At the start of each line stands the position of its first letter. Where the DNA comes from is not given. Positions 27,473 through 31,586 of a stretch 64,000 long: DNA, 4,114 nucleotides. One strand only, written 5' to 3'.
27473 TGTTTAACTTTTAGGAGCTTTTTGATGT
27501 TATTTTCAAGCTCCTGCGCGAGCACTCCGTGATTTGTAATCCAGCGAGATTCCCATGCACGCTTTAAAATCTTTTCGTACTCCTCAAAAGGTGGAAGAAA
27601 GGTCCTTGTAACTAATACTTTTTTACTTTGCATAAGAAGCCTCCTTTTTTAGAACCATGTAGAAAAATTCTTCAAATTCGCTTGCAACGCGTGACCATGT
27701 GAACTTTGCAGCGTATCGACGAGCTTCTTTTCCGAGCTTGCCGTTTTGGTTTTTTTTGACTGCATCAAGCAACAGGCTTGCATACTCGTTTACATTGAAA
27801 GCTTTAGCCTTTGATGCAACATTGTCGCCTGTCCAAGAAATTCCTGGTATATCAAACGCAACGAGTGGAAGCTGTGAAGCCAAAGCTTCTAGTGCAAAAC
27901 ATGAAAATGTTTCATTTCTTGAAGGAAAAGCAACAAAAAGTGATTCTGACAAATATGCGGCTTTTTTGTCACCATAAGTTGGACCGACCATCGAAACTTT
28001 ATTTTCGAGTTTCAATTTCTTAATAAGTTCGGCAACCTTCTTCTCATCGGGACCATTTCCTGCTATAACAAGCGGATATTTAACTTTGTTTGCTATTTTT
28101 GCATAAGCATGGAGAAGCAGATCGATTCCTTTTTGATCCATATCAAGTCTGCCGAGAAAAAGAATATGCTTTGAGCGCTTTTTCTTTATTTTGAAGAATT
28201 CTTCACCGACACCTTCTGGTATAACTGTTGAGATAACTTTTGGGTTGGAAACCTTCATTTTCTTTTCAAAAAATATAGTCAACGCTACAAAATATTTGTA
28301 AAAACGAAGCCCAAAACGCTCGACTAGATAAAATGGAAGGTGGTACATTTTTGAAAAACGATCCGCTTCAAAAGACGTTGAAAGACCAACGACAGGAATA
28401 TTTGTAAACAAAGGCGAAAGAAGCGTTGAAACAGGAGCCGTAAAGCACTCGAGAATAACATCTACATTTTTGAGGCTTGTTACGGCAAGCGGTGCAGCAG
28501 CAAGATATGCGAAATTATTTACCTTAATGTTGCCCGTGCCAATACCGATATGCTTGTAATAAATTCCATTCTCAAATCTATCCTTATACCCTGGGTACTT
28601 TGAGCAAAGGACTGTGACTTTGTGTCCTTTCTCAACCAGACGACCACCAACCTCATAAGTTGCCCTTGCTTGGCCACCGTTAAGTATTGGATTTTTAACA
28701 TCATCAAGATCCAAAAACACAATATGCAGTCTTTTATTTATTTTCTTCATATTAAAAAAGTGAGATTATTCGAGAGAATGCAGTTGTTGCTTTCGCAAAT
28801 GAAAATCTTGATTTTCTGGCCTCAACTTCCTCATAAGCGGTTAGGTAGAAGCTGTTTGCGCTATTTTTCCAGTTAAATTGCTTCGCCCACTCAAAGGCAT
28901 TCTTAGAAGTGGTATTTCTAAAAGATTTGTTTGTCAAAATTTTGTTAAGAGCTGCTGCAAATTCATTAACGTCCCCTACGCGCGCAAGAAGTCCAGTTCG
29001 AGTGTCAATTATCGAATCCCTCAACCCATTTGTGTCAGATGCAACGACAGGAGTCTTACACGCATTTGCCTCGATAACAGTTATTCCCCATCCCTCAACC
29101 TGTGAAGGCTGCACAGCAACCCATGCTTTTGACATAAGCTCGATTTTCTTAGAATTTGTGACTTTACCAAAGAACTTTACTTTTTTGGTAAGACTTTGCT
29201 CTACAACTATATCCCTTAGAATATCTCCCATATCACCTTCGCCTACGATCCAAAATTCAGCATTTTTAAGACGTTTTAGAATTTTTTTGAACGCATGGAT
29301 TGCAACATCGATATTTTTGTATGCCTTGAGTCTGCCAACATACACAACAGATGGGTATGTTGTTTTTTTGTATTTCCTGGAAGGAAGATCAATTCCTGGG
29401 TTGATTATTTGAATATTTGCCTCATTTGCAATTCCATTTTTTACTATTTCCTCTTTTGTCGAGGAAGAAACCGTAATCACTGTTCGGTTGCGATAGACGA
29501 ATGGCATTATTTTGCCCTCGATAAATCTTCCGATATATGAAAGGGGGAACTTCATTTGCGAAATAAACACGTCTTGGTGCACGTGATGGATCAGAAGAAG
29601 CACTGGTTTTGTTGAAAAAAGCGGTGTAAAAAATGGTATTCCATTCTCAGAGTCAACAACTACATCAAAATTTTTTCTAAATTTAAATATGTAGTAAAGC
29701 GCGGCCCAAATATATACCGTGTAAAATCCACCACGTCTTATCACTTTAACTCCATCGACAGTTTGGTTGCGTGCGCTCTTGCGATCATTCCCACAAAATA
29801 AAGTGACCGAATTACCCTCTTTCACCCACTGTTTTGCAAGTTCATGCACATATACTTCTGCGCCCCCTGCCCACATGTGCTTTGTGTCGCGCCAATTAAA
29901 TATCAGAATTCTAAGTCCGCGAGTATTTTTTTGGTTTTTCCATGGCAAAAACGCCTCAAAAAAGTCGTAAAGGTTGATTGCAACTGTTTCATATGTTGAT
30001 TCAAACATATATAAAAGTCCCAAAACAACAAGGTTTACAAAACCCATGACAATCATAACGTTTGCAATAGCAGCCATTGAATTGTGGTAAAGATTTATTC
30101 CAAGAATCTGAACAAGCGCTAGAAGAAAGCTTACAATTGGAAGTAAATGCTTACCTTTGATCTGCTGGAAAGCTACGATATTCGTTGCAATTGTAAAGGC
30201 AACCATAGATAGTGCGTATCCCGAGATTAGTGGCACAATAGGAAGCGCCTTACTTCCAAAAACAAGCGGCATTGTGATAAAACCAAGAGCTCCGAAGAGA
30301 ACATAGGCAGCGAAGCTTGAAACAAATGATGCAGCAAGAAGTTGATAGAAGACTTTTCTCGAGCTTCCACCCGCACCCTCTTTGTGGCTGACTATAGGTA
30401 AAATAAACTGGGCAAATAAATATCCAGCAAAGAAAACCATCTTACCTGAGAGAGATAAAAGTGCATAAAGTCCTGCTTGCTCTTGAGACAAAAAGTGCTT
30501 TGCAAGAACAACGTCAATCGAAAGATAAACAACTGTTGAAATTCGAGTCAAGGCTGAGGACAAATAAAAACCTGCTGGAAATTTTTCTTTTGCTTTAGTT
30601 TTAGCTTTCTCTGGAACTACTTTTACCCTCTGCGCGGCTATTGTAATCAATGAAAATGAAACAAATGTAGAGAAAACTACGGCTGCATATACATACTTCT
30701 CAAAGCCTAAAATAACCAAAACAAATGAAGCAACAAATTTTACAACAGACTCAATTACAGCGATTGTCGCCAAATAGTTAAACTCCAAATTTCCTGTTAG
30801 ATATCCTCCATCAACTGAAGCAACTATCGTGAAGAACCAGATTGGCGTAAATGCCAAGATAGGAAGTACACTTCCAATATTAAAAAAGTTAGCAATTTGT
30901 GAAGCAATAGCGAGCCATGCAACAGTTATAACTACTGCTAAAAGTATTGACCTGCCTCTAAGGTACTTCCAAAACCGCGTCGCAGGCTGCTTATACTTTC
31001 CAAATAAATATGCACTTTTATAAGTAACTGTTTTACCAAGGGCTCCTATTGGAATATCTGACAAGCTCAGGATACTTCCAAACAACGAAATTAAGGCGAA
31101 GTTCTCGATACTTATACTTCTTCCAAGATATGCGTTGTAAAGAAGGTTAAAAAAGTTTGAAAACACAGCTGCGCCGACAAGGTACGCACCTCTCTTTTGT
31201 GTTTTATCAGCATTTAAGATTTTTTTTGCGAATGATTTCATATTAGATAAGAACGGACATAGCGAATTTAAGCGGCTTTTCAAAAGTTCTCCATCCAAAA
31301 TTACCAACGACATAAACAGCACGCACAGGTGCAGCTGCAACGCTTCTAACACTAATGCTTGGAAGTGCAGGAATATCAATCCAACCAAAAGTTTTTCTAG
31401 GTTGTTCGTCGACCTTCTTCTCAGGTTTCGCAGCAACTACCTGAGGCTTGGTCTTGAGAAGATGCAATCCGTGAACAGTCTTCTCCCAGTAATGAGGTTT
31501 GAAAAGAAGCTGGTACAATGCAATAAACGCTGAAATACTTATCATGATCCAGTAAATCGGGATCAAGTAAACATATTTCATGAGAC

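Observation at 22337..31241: Three unusual enzyme fusions in the glycan locus: kinase-fold+CE4 deacetylase, DegT aminotransferase+GT2, and Wzx-like flippase+GT4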

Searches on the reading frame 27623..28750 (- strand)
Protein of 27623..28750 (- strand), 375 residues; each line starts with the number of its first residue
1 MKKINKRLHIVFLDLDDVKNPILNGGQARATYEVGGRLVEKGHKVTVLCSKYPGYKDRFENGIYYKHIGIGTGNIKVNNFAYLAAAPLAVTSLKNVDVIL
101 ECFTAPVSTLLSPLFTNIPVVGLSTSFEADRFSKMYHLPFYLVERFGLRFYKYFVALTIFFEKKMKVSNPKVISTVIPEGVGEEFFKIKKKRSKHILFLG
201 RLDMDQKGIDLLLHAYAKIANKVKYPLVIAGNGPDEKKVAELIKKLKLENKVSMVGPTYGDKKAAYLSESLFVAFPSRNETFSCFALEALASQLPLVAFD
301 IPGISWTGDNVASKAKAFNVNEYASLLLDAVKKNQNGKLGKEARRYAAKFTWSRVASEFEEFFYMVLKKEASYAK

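Call 4: search_protein_families(library=pfam, proteins=[window:27623-28750:-], max_evalue=0.01)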
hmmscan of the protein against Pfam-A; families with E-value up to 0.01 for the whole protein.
window:27623-28750:- (375 aa): 4 families
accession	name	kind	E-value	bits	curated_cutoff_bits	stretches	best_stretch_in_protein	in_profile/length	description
PF00534.26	Glycos_transf_1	-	1.4e-24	87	26.4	1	184-305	5-128/172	Glycosyl transferases group 1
PF13692.12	Glyco_trans_1_4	-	7.1e-23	81.9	27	1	194-306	2-113/142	Glycosyl transferases group 1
PF20706.3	GT4-conflict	-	3.3e-10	39.9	26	1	186-298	190-310/385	Family 4 Glycosyltransferase in conflict systems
PF13439.12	Glyco_transf_4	-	1.3e-06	29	28.5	1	25-166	2-149/170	Glycosyltransferase Family 4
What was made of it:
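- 27623..28750 (-): Stand-alone GT4 of 375 aa, part of the conserved frame of the operon. Pfam Glycos_transf_1 scores 87 bits (call 4).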

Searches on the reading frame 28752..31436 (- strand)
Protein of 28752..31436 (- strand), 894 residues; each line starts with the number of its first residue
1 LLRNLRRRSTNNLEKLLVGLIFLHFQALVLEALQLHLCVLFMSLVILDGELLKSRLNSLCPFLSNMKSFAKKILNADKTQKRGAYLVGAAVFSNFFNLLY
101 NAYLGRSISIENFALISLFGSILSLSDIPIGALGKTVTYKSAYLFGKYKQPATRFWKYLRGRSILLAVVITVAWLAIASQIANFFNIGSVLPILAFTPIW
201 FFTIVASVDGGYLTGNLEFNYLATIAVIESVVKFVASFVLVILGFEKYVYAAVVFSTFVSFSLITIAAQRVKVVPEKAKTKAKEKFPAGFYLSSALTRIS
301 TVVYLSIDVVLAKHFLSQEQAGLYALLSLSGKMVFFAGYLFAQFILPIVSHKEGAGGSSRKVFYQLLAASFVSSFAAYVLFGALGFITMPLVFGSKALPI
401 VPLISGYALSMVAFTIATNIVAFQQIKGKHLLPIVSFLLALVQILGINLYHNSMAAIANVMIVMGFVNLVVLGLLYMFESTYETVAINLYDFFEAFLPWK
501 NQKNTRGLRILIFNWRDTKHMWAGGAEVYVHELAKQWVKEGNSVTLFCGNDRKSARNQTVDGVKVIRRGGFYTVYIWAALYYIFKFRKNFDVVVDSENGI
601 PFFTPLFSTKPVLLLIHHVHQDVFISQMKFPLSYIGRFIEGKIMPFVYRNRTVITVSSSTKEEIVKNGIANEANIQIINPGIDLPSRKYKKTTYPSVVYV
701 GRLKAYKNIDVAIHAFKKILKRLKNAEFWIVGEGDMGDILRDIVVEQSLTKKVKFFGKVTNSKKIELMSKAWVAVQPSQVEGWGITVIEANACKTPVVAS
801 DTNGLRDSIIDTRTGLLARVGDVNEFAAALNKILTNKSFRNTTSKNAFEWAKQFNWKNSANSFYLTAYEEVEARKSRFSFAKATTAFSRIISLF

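Call 4: search_protein_families(library=pfam, proteins=[window:28752-31436:-], max_evalue=0.01)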
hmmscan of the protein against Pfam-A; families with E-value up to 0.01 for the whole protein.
window:28752-31436:- (894 aa): 6 families
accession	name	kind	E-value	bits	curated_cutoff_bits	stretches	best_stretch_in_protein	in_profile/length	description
PF00534.26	Glycos_transf_1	-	2.9e-40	138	26.4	1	690-850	11-172/172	Glycosyl transferases group 1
PF13692.12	Glyco_trans_1_4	-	5.5e-33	114.6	27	1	695-836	2-142/142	Glycosyl transferases group 1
PF13439.12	Glyco_transf_4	-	1.7e-16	61.2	28.5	1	524-684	2-168/170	Glycosyltransferase Family 4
PF20706.3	GT4-conflict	-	3e-12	46.7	26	1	671-862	170-384/385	Family 4 Glycosyltransferase in conflict systems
PF13579.12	Glyco_trans_4_4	-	1.2e-06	29.4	29.7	1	524-672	1-150/158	Glycosyl transferase 4-like domain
PF13524.12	Glyco_trans_1_2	-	0.0002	21.7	25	1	718-849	8-127/144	Glycosyl transferase-like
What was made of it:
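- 28752..31241 (-): Fusion (iii), 829 aa. A 12-TM MOP-superfamily flippase-fold domain (aa 1-431, about 29949-31241) is joined by a linker of about 15 aa to a cytoplasmic GT4 (aa 446-829, about 28755-29906). Pfam GT4 domains are found in call 4.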

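Call 6: search_protein_families(library=ncbifam, proteins=[window:28752-31241:-], max_evalue=0.1)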
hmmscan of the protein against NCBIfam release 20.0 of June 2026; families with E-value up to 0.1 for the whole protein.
window:28752-31241:- (829 aa): 42 families (the best 25 are shown)
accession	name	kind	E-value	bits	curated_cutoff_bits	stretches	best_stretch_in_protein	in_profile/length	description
TIGR03449.1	mycothiol_MshA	equivalog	1.3e-27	96.8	462.5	1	590-805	170-402/406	D-inositol-3-phosphate glycosyltransferase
NF041010.1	glycosy_Agl16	equivalog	3.5e-27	95.2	575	1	459-804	15-349/352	glycosylation protein Agl16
TIGR03999.1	thiol_BshA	equivalog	3.5e-25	88.7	273.7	1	624-806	194-373/375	N-acetyl-alpha-D-glucosaminyl L-malate synthase BshA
NF050063.1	ProtGlycPglJ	equivalog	1.2e-21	77.4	500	1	570-795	129-356/363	N-acetylgalactosamine-N,N'-diacetylbacillosaminyl-diphospho-undecaprenol 4-alpha-N-acetylgalactosaminyltransferase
TIGR04157.1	glyco_rSAM_CFB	subfamily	8.8e-21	74.3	400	1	595-772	193-367/406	TIGR04157 family glycosyltransferase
NF041876.1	EPS_EpsE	equivalog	5e-20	72.1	400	1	625-795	210-386/389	exopolysaccharide biosynthesis GT4 family glycosyltransferase EpsE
TIGR03088.1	stp2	hypoth_equivalog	6.4e-20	71.5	409.05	1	594-805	159-372/374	TIGR03088 family PEP-CTERM/XrtA system glycosyltransferase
NF050056.1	ProtGlycPglH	equivalog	6.6e-19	68.2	600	1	612-797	162-345/354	GalNAc-alpha-(1->4)-GalNAc-alpha-(1->3)-diNAcBac-PP-undecaprenol alpha-1,4-N-acetyl-D-galactosaminyltransferase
TIGR02149.1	glgA_Coryne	subfamily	3.3e-18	66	302.4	1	589-798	149-383/391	glycogen synthase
NF038295.1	EPS_HpsP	equivalog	4.6e-18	65.4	550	1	596-805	177-386/388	hormogonium polysaccharide biosynthesis glycosyltransferase HpsP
NF047880.1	glyco_SdgA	exception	1e-17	63.9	800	1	583-792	267-477/488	serine-aspartate repeat adhesin O-glycosyltransferase SdgA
TIGR04063.1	stp3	hypoth_equivalog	2.1e-17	63.1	442.05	1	591-806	164-395/397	TIGR04063 family PEP-CTERM/XrtA system glycosyltransferase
NF046085.1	XrtY_assoc_Gly1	equivalog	6.1e-16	58.2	400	1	586-806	161-384/387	XrtY-associated glycosyltransferase XYAG1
TIGR04047.1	MSMEG_0565_glyc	hypoth_equivalog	4e-15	55.8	259.85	1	598-803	162-371/373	MSMEG_0565 family glycosyltransferase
NF038229.1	Glyco4_Geo_Pelo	equivalog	2.2e-14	53.2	400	1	586-804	111-334/338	GPMC system family 4 glycosyltransferase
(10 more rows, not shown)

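Call 13: find_homologous_proteins(query=window:28752-31241:-)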
Query window:28752-31241:- (829 aa): 269 proteins with E <= 0.001 among 8000 candidates; the best 120 are listed.
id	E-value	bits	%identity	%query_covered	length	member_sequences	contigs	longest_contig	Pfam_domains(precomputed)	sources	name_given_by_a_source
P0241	0.0e+0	1815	100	100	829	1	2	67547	PF00534.27,PF13579.13,PF13439.13,PF20706.4,PF13692.13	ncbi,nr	ncbi:MAG TPA: glycosyltransferase [Patescibacteria group bacterium]|nr:glycosyltransferase [Patescib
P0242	0.0e+0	1141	60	99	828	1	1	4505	PF00534.27,PF13579.13,PF13439.13,PF20706.4,PF13692.13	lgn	-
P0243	0.0e+0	1129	60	100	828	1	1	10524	PF00534.27,PF13579.13,PF13524.13,PF13439.13,PF20706.4,PF13692.13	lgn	-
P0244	0.0e+0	1119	60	99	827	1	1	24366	PF00534.27,PF13579.13,PF13439.13,PF20706.4,PF13692.13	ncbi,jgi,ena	-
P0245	0.0e+0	1115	60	100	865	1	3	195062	PF00534.27,PF13579.13,PF13439.13,PF20706.4,PF13692.13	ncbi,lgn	-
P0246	0.0e+0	1110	60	99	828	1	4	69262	PF00534.27,PF13579.13,PF13524.13,PF13439.13,PF20706.4,PF13692.13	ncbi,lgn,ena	-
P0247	0.0e+0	1102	61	97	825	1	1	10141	PF00534.27,PF13579.13,PF13524.13,PF13439.13,PF20706.4,PF13692.13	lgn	-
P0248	0.0e+0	1061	57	98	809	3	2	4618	PF00534.27,PF13524.13,PF13439.13,PF20706.4,PF13692.13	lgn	-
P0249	0.0e+0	1030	56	98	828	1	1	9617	PF00534.27,PF13439.13,PF20706.4,PF13692.13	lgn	-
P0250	0.0e+0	1027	57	98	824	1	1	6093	PF00534.27,PF13579.13,PF13439.13,PF20706.4,PF13692.13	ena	-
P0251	3.2e-293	993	54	99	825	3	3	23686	PF00534.27,PF13439.13,PF20706.4,PF13692.13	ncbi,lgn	-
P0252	1.4e-291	988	54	98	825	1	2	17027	PF01943.23,PF00534.27,PF13439.13,PF20706.4,PF13692.13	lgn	-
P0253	6.6e-285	965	53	99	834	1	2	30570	PF00534.27,PF13524.13,PF13439.13,PF20706.4,PF13692.13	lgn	-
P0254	2.1e-281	954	54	96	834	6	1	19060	PF00534.27,PF13579.13,PF13524.13,PF13439.13,PF20706.4,PF13692.13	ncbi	-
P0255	2.1e-281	954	52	97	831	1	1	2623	PF01943.23,PF00534.27,PF13579.13,PF13439.13,PF20706.4,PF13692.13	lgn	-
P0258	5.9e-278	943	52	97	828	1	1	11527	PF00534.27,PF13579.13,PF13439.13,PF13440.12,PF20706.4,PF13692.13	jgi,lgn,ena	-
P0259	2.0e-277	941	52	99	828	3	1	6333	PF00534.27,PF13579.13,PF13439.13,PF13440.12,PF20706.4,PF13692.13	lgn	-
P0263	2.6e-251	854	48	95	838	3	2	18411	PF01943.23,PF00534.27,PF13439.13,PF20706.4,PF13692.13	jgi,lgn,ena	-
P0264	9.2e-250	849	50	96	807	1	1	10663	PF01943.23,PF00534.27,PF13579.13,PF13439.13,PF20706.4,PF13692.13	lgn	-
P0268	2.6e-242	825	45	98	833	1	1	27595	PF01943.23,PF00534.27,PF13579.13,PF13439.13,PF20706.4,PF13692.13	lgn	-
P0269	3.6e-241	821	47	96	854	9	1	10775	PF01943.23,PF00534.27,PF13439.13,PF20706.4,PF13692.13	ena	-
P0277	1.0e-231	790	47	94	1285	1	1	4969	PF13632.13,PF01943.23,PF13641.13,PF00534.27,PF13579.13,PF13439.13,PF00535.33,PF20706.4,PF13692.13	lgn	-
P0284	2.6e-227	775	45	94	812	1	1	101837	PF01943.23,PF00534.27,PF13579.13,PF13439.13,PF20706.4,PF13692.13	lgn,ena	-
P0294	3.8e-219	748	44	95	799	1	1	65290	PF01943.23,PF00534.27,PF13579.13,PF13439.13,PF20706.4,PF13692.13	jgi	jgi:glycosyltransferase involved in cell wall biosynthesis/O-antigen/teichoic acid export membrane p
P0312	2.6e-210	719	42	96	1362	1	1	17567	PF13632.13,PF01943.23,PF13641.13,PF00534.27,PF13439.13,PF00535.33,PF20706.4,PF13692.13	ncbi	-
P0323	6.3e-205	701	42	96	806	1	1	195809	PF01943.23,PF00534.27,PF13579.13,PF13524.13,PF13439.13,PF20706.4,PF13692.13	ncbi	-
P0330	3.8e-203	695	42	96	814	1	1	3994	PF00534.27,PF13579.13,PF13439.13,PF01554.24,PF20706.4,PF13692.13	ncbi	-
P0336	3.8e-201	689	41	94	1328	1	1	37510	PF13632.13,PF01943.23,PF13641.13,PF00534.27,PF13579.13,PF13524.13,PF13439.13,PF00535.33,PF20706.4,PF13692.13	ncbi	-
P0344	2.0e-198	679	43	94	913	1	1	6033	PF00534.27,PF13579.13,PF13524.13,PF13439.13,PF13440.12,PF20706.4,PF13692.13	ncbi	-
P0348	2.4e-196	673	43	95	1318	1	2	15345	PF13632.13,PF13641.13,PF00534.27,PF13439.13,PF13440.12,PF00535.33,PF20706.4,PF13692.13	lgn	-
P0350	1.0e-195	671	42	94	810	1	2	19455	PF01943.23,PF00534.27,PF13579.13,PF13524.13,PF13439.13,PF20706.4,PF13692.13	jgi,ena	-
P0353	1.0e-194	667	41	94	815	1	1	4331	PF01943.23,PF00534.27,PF13439.13,PF20706.4,PF13692.13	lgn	-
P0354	2.2e-194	666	41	93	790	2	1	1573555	PF00534.27,PF13579.13,PF13524.13,PF13439.13,PF13440.12,PF20706.4,PF13692.13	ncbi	-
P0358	4.5e-193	662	41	95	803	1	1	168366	PF01943.23,PF00534.27,PF13579.13,PF13524.13,PF13439.13,PF20706.4,PF13692.13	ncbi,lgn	-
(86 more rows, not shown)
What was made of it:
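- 28752..31241 (-): All 120 best homologues are full length (call 13).
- On MOP superfamily, PST (Wzx-type) flippase: About 20 of the 120 homologues carry PF01943, PF13440 or PF01554 (call 13).
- Homologues carry Pfam Polysacc_synt, Polysacc_synt_3 or MatE, and JGI names them 'O-antigen/teichoic acid export membrane protein' (call 13).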
